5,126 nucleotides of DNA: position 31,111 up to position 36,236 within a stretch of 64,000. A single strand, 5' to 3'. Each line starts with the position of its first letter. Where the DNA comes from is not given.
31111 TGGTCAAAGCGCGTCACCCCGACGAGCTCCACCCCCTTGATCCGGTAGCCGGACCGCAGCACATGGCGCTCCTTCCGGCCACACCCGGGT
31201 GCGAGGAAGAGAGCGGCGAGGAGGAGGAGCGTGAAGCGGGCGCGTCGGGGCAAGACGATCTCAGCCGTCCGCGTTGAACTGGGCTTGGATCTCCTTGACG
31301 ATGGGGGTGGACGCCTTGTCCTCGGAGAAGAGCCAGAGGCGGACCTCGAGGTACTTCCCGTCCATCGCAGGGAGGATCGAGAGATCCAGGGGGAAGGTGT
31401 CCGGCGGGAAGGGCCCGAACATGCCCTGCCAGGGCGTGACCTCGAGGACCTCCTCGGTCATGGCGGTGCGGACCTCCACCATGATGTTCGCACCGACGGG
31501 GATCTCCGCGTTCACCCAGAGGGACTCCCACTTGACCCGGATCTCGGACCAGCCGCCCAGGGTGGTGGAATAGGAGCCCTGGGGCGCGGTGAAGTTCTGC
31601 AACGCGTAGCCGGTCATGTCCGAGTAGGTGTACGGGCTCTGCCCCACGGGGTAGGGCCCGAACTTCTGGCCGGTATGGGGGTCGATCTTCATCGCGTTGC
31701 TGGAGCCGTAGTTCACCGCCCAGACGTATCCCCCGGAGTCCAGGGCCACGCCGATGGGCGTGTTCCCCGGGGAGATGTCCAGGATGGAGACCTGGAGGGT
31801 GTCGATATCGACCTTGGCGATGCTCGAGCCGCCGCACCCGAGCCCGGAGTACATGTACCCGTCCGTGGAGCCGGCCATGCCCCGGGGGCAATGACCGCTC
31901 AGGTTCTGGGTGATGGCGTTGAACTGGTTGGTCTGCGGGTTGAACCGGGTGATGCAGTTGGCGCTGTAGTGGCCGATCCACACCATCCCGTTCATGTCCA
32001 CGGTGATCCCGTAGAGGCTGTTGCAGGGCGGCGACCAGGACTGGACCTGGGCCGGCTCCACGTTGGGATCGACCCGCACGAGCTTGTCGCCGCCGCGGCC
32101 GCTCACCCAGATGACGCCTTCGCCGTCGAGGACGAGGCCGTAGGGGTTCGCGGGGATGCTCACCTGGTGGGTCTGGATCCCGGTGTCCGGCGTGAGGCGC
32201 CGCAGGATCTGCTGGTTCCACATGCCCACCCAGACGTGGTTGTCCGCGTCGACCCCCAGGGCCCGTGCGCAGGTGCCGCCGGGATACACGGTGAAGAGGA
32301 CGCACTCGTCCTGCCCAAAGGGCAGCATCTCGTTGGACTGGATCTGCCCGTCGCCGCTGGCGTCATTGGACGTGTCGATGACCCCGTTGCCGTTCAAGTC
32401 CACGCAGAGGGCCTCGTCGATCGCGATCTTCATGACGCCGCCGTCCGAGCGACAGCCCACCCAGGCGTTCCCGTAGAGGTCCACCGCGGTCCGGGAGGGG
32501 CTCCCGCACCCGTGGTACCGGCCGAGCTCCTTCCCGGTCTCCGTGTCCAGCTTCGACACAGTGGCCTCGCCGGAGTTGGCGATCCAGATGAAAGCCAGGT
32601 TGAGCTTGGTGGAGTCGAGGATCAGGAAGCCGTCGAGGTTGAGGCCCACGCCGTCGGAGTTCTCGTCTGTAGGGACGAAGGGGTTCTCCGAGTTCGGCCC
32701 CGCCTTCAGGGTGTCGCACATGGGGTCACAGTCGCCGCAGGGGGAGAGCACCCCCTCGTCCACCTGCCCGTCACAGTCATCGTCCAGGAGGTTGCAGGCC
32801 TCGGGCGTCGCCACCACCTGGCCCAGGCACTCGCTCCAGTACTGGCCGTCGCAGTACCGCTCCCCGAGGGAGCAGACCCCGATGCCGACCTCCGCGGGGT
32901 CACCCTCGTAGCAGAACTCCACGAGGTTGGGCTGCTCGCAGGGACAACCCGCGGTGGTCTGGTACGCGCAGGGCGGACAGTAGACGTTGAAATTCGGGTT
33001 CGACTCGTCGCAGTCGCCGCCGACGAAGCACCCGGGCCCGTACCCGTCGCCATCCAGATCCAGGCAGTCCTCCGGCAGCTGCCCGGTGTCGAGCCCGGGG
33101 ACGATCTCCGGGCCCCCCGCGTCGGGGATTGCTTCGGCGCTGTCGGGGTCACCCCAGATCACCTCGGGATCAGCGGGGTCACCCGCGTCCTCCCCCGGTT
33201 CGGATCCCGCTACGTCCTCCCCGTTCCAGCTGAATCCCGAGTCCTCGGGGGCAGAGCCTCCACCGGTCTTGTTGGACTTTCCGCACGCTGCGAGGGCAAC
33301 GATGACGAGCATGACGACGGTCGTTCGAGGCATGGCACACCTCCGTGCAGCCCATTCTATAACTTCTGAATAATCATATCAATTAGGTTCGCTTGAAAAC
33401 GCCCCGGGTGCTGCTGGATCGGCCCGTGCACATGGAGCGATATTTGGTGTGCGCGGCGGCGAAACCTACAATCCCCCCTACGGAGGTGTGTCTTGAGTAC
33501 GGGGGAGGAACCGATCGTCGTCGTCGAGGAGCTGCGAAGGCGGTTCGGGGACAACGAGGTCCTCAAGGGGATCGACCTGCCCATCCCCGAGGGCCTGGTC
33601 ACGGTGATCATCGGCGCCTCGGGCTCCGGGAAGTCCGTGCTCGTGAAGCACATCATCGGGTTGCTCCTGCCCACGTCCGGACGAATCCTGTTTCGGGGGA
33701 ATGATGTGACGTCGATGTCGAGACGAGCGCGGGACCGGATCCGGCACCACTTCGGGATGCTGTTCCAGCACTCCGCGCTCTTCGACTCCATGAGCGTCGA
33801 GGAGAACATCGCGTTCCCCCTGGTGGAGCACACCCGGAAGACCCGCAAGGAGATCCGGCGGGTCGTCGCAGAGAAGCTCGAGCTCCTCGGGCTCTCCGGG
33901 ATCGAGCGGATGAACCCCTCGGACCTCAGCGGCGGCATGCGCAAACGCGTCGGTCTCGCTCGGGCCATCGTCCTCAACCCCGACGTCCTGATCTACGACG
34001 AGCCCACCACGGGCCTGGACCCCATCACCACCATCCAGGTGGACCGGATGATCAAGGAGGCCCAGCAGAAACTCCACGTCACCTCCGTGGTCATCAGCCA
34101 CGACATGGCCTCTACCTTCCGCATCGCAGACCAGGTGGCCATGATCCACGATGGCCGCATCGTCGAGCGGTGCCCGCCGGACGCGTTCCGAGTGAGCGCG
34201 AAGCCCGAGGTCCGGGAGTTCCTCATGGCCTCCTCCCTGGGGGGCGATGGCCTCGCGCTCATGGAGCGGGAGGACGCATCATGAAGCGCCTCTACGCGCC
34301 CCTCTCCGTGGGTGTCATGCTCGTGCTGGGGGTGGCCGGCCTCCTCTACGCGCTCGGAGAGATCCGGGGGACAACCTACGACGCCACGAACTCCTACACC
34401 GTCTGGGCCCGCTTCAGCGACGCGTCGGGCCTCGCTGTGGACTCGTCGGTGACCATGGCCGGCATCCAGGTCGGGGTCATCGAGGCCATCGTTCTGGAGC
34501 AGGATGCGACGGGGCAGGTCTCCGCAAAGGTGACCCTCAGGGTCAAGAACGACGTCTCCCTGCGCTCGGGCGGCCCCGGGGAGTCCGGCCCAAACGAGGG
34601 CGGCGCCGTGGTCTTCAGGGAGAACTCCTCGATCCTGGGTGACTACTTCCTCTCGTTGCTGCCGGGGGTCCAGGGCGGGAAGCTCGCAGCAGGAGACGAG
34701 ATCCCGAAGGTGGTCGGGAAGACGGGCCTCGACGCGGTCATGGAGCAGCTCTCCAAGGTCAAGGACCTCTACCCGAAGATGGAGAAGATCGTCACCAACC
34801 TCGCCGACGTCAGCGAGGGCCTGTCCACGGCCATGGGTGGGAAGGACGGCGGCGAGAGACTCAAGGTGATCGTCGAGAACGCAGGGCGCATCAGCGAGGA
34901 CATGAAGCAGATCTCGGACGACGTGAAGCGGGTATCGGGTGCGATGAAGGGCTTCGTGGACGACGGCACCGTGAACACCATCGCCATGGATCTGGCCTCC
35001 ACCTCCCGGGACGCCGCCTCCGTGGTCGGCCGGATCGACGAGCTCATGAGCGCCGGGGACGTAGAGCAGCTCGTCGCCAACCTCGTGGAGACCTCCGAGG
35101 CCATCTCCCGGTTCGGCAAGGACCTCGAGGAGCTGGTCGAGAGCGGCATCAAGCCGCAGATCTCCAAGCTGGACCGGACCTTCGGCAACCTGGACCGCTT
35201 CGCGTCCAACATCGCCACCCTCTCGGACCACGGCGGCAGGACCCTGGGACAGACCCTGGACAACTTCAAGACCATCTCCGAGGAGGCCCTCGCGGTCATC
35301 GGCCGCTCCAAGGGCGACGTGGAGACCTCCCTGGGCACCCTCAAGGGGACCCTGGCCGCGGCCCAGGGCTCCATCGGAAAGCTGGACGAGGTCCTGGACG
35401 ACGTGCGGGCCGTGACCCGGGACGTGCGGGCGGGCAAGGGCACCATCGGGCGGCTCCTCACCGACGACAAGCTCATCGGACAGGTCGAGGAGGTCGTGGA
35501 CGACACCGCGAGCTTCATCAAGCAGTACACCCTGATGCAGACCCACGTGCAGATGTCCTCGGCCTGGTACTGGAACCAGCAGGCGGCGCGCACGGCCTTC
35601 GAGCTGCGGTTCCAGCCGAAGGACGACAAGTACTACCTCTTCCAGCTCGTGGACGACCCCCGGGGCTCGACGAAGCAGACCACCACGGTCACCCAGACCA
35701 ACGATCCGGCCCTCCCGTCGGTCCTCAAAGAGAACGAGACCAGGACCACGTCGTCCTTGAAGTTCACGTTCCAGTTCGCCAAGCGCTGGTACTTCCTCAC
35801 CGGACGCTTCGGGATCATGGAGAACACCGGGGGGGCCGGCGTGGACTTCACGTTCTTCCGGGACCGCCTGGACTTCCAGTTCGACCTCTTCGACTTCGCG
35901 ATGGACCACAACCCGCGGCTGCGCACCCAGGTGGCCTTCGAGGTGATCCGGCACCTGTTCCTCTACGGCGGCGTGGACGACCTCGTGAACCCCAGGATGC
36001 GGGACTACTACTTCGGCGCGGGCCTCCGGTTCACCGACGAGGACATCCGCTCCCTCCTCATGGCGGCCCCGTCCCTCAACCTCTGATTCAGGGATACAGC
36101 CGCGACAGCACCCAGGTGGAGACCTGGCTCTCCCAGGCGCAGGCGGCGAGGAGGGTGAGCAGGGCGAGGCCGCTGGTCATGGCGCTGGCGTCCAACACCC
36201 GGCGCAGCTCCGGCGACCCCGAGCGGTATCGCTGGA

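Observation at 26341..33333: TamA/TamB-like operon with unusual additions: beta-propeller MopE-motif lipoprotein upstream, and TamB carrying a C-terminal OmpA-like peptidoglycan-binding domain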

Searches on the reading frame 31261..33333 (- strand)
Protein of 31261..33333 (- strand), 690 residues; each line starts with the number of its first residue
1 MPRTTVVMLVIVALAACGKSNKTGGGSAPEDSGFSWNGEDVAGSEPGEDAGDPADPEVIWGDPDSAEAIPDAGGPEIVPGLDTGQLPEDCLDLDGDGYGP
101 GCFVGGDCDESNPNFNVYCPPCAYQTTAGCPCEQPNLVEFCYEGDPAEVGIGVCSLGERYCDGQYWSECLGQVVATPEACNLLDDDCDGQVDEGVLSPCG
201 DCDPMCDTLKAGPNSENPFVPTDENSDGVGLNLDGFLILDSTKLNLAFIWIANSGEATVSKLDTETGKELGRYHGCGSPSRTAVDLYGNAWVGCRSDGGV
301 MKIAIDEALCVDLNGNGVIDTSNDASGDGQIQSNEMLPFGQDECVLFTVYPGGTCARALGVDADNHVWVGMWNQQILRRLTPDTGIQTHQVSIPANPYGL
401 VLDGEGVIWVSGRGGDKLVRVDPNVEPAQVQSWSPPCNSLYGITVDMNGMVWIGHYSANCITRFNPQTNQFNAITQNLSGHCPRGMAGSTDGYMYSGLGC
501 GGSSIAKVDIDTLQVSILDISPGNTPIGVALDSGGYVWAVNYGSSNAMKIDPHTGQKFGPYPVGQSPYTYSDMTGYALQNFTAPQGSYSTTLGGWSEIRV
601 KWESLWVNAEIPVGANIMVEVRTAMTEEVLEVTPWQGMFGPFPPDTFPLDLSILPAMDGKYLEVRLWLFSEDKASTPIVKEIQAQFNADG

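Call 6: search_protein_families(library=pfam, proteins=[window:31261-33333:-], max_evalue=0.01)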
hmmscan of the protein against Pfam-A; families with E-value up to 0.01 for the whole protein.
window:31261-33333:- (690 aa): 6 families
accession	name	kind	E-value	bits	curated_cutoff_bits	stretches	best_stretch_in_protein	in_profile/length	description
PF24684.1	Vgb_lyase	-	1.2e-13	50.9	50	1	356-552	15-209/290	Virginiamycin B lyase family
PF08450.18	SGL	-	2.6e-13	50.6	26.3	0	360-396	190-225/246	SMP-30/Gluconolactonase/LRE-like region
PF07494.17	Reg_prop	-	4.2e-05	23.7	20.4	0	436-456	3-23/24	Two component regulator propeller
PF21959.2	DUF6923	-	0.00011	22.5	27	0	485-556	92-163/234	Repeat of unknown function (DUF6923)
PF11617.13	Cu-binding_MopE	-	0.0019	18.8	27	1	177-193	14-30/30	Putative metal-binding motif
PF05096.18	Glu_cyclase_2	-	0.0091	15.9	22.3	0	363-472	91-201/249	Glutamine cyclotransferase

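Call 7: search_protein_families(library=ncbifam, proteins=[window:31261-33333:-], max_evalue=0.01)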
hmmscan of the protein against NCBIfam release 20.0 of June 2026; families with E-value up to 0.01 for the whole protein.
window:31261-33333:- (690 aa): 2 families
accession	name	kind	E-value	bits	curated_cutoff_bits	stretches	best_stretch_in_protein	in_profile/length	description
NF000096.1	stregra_B_VgbB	exception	9.7e-05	21.7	600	1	359-501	146-287/295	streptogramin B lyase Vgb(B)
NF000022.1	stregra_B_VgbA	exception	0.00018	20.8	600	0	355-411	226-282/299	streptogramin B lyase Vgb(A)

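Call 52: find_homologous_proteins(query=window:31261-33333:-, max_evalue=0.00001)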
Query window:31261-33333:- (690 aa): 466 proteins with E <= 0.00001 among 8000 candidates; the best 120 are listed.
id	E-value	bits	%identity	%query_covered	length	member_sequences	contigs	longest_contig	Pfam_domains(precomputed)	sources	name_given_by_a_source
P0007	0.0e+0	1634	100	100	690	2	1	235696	PF24684.2,PF08450.19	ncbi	ncbi:MAG: hypothetical protein ABIK09_02695 [Pseudomonadota bacterium]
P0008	0.0e+0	1389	85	100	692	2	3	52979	PF24684.2,PF08450.19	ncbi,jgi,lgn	jgi:streptogramin lyase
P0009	0.0e+0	1371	83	100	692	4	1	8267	PF21959.3,PF24684.2,PF08450.19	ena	-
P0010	1.1e-289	981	64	100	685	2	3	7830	PF24684.2,PF08450.19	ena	-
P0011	1.2e-287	974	65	96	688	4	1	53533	PF24684.2,PF08450.19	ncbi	ncbi:MAG: hypothetical protein ABIK09_20715 [Pseudomonadota bacterium]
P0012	3.8e-277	940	48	87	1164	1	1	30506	PF11617.14,PF24684.2,PF01436.28,PF08450.19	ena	-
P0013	1.1e-270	918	60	98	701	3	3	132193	PF24684.2,PF08450.19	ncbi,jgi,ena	-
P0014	9.4e-269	912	59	99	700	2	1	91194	PF24684.2,PF08450.19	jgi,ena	-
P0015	3.8e-268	910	65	87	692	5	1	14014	PF24684.2,PF08450.19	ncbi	-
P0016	3.4e-266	903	59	98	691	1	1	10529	PF24684.2,PF08450.19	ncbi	-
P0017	2.5e-265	900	61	91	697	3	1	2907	PF24684.2,PF08450.19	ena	-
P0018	1.1e-263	895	60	93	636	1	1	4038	PF24684.2,PF08450.19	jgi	-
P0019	2.7e-263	894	58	99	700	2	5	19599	PF24684.2,PF08450.19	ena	-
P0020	4.7e-263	893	61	93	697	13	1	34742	PF24684.2,PF08450.19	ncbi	-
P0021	1.4e-261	888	47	87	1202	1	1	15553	PF11617.14,PF24684.2,PF08450.19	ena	-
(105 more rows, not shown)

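Call 53: find_encoding_contigs(protein=P0008, flank=9000, max_places=2)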
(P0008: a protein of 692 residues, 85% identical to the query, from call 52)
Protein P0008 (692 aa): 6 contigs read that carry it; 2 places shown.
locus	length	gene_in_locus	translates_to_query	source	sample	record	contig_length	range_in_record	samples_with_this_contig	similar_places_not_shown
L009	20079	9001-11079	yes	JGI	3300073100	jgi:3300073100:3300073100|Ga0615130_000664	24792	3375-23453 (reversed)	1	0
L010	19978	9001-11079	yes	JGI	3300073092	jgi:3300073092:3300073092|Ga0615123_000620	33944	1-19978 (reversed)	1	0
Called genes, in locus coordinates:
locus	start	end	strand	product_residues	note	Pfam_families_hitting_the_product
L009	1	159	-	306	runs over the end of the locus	PF02585:PIG-L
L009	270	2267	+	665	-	PF01841:Transglut_core (weak)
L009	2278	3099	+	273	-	PF01944:SpoIIM (weak)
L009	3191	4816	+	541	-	PF00989:PAS (weak), PF08448:PAS_4, PF13426:PAS_9 (weak), PF00512:HisKA (weak), PF02518:HATPase_c, PF00072:Response_reg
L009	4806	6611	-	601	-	PF02470:MlaD, PF28544:Helical_needle (faint), PF27164:Aq_493_lipo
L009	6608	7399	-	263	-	PF00005:ABC_tran, PF13304:AAA_21 (faint)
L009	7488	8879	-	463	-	PF00890:FAD_binding_2 (weak), PF01134:GIDA (weak), PF01266:DAO (faint), PF03486:HI0933_like (faint), PF07992:Pyr_redox_2, PF12831:FAD_oxidored, PF00070:Pyr_redox, PF02852:Pyr_redox_dim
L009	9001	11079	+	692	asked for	PF08450:SGL (faint), PF24684:Vgb_lyase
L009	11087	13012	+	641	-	PF07244:POTRA (faint), PF01103:Omp85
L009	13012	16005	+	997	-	PF04357:TamB, PF00691:OmpA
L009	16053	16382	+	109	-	PF19647:Septknot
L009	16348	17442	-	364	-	PF00037:Fer4 (faint), PF13237:Fer4_10 (weak), PF14697:Fer4_21 (weak), PF12838:Fer4_7 (weak)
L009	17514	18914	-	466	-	PF01979:Amidohydro_1, PF07969:Amidohydro_3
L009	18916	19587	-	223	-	PF14771:DUF4476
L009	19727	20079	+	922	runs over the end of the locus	PF00884:Sulfatase, PF16347:SGSH_C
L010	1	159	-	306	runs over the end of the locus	PF02585:PIG-L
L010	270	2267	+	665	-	PF01841:Transglut_core (weak)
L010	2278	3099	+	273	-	PF01944:SpoIIM (weak)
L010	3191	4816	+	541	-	PF00989:PAS (weak), PF08448:PAS_4, PF13426:PAS_9 (weak), PF00512:HisKA (weak), PF02518:HATPase_c, PF00072:Response_reg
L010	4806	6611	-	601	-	PF02470:MlaD, PF28544:Helical_needle (faint), PF27164:Aq_493_lipo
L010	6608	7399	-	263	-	PF00005:ABC_tran, PF13304:AAA_21 (faint)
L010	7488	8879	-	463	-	PF00890:FAD_binding_2 (weak), PF01134:GIDA (weak), PF01266:DAO (faint), PF03486:HI0933_like (faint), PF07992:Pyr_redox_2, PF12831:FAD_oxidored, PF00070:Pyr_redox, PF02852:Pyr_redox_dim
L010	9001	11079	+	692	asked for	PF08450:SGL (faint), PF24684:Vgb_lyase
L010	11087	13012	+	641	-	PF07244:POTRA (faint), PF01103:Omp85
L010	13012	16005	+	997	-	PF04357:TamB, PF00691:OmpA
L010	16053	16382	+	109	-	PF19647:Septknot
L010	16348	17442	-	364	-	PF00037:Fer4 (faint), PF13237:Fer4_10 (weak), PF14697:Fer4_21 (weak), PF12838:Fer4_7 (weak)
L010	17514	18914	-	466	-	PF01979:Amidohydro_1, PF07969:Amidohydro_3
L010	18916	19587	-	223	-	PF14771:DUF4476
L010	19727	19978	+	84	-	?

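Call 54: find_encoding_contigs(protein=P0013, flank=9000, max_places=2)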
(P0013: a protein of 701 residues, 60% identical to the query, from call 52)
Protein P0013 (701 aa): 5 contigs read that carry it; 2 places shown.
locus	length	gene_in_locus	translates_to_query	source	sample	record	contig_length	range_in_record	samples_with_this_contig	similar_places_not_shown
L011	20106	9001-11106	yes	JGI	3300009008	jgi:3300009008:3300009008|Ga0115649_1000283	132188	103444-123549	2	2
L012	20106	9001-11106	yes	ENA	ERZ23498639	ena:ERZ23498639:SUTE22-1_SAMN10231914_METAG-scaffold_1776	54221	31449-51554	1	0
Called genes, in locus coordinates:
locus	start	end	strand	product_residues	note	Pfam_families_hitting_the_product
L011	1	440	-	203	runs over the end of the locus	-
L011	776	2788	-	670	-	-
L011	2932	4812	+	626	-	-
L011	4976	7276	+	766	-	PF04371:PAD_porph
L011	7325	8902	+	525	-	PF05345:He_PIG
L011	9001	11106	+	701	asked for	PF08450:SGL (faint), PF24684:Vgb_lyase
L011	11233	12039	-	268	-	PF01061:ABC2_membrane, PF12698:ABC2_membrane_3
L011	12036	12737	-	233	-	PF00005:ABC_tran, PF13555:AAA_29 (faint), PF13304:AAA_21 (faint)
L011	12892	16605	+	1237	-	-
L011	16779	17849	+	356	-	PF03781:FGE-sulfatase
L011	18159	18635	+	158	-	PF05198:IF3_N, PF00707:IF3_C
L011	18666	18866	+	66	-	PF01632:Ribosomal_L35p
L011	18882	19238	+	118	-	PF00453:Ribosomal_L20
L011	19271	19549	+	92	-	PF00216:Bac_DNA_binding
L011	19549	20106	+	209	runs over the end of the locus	PF13411:MerR_1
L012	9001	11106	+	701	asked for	PF08450:SGL (faint), PF24684:Vgb_lyase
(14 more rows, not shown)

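Call 78: find_encoding_contigs(protein=P0011, flank=7000, max_places=1)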
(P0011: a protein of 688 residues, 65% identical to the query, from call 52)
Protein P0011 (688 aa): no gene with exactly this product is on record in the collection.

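Call 79: find_encoding_contigs(protein=P0010, flank=7000, max_places=1)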
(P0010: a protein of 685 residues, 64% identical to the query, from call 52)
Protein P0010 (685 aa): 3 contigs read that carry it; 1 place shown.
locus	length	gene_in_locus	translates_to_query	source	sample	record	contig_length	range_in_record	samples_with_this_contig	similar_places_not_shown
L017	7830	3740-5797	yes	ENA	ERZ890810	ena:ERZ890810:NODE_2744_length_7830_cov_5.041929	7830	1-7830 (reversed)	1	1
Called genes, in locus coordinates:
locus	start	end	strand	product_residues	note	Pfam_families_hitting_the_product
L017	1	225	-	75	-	?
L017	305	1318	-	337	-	PF01728:FtsJ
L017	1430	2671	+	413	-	-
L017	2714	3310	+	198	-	-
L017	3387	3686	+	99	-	-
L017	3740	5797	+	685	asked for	PF08450:SGL (faint), PF24684:Vgb_lyase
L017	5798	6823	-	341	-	PF12698:ABC2_membrane_3, PF01061:ABC2_membrane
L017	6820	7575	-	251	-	PF00005:ABC_tran, PF13304:AAA_21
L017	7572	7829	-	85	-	?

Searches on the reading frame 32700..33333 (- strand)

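Call 89: search_protein_families(library=pfam, proteins=[window:32700-33333:-], max_evalue=10)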
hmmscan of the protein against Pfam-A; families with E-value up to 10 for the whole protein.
window:32700-33333:- (211 aa): 2 families
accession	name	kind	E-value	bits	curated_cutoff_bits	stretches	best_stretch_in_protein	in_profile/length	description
PF11617.13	Cu-binding_MopE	-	0.00047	20.8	27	1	177-193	14-30/30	Putative metal-binding motif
PF00036.39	EF-hand_1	-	2.6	8.2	25.4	0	178-193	4-19/29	EF hand domain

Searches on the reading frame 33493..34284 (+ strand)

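Call 44: search_protein_families(library=pfam, proteins=[window:33493-34284:+], max_evalue=0.0001)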
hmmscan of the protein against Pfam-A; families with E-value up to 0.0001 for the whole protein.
window:33493-34284:+ (263 aa): 4 families
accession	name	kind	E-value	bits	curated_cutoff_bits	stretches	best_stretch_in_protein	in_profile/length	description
PF00005.33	ABC_tran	-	1.1e-33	117.1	25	1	24-173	1-137/137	ABC transporter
PF13304.12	AAA_21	-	4.3e-06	27.4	27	0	36-91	1-66/304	AAA domain, putative AbiEii toxin, Type IV TA system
PF02463.25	SMC_N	-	5.4e-05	23.2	40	1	36-217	26-213/220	RecF/RecN/SMC N terminal domain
PF13555.12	AAA_29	-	8.8e-05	22.6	27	0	30-62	18-50/61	P-loop containing region of AAA domain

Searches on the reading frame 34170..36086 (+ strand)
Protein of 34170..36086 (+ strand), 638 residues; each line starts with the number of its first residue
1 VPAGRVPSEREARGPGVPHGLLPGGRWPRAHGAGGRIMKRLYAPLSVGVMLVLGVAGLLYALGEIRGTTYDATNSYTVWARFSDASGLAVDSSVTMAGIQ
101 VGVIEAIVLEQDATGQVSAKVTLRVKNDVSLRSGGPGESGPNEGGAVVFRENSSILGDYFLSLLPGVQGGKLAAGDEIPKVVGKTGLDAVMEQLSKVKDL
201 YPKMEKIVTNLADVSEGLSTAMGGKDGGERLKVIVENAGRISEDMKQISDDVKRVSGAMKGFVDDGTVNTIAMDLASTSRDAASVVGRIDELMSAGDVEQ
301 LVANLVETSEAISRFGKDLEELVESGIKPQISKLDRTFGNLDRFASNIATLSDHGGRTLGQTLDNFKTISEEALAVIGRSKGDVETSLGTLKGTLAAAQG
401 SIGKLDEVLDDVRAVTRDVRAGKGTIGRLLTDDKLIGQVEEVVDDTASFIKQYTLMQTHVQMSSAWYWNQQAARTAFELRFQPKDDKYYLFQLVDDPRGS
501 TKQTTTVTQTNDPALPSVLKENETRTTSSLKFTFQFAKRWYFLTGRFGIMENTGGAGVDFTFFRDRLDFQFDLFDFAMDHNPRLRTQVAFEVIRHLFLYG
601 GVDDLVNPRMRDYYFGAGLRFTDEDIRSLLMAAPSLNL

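Call 44: search_protein_families(library=pfam, proteins=[window:34170-36086:+], max_evalue=0.0001)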
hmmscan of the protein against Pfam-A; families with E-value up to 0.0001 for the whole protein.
window:34170-36086:+ (638 aa): 1 family
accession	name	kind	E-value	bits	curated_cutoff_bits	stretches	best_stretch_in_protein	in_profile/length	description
PF02470.25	MlaD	-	2.3e-13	50.6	25.1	1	75-166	2-81/81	MlaD protein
